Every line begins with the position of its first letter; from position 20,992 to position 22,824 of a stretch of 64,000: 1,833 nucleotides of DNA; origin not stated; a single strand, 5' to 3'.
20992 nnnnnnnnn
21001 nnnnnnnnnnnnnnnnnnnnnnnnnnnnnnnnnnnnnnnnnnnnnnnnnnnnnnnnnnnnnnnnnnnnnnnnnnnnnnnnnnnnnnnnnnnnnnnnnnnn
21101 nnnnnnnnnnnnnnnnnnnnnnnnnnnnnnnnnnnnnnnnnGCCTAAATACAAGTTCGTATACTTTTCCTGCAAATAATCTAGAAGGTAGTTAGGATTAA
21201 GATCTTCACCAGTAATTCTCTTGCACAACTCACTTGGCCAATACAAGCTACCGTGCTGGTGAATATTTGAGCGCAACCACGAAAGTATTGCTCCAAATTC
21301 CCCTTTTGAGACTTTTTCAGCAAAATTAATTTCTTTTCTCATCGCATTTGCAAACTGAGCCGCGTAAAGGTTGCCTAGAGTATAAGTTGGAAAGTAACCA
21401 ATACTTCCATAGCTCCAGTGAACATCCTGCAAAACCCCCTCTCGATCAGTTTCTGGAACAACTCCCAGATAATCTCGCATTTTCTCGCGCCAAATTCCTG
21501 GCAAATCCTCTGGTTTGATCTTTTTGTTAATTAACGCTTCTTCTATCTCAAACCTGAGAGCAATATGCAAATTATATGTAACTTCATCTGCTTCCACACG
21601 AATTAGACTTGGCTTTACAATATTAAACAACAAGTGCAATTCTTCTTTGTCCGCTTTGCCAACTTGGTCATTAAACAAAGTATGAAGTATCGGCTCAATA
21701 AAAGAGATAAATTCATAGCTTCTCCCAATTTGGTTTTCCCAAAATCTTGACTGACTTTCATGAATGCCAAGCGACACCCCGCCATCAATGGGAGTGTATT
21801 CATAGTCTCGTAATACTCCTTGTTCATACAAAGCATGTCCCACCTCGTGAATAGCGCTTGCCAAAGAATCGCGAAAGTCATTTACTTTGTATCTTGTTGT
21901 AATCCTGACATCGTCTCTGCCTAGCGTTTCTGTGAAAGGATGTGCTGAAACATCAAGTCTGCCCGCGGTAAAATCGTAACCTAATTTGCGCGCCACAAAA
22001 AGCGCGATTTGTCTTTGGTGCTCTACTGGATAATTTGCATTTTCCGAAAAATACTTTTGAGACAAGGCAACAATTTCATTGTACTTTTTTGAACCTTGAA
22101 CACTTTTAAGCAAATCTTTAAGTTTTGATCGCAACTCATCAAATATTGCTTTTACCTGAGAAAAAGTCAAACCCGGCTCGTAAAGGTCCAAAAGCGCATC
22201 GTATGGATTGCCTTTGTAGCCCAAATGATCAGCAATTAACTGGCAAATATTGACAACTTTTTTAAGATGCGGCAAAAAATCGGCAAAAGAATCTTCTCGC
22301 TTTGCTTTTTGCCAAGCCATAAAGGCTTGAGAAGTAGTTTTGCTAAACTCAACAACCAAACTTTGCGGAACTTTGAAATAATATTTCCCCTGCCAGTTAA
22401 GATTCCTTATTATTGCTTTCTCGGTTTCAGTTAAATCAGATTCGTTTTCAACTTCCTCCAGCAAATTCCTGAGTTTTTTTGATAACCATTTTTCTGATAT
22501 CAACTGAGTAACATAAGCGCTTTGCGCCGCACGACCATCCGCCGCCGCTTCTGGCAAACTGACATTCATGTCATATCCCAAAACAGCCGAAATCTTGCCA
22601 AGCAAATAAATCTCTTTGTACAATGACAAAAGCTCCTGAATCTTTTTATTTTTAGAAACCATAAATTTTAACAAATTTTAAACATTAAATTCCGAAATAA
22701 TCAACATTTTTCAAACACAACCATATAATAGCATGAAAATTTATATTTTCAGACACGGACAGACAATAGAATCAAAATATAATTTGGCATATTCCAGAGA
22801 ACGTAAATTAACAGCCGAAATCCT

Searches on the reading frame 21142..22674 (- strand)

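Call 4: search_protein_families(library=pfam, proteins=[window:21142-22674:-], max_evalue=1)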
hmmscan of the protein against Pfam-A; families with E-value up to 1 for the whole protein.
window:21142-22674:- (511 aa): 3 families
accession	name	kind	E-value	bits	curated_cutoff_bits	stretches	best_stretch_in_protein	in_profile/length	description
PF02074.21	Peptidase_M32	-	4.3e-168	560.4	25.1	1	15-505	2-489/489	Carboxypeptidase Taq (M32) metallopeptidase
PF21659.2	Flavi_E_stem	-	0.18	12.7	27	1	410-472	15-76/95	Flavivirus envelope glycoprotein E, stem/anchor domain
PF23659.1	UFL1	-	0.19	12.6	27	1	102-148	71-117/120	E3 UFM1-protein ligase 1-like domain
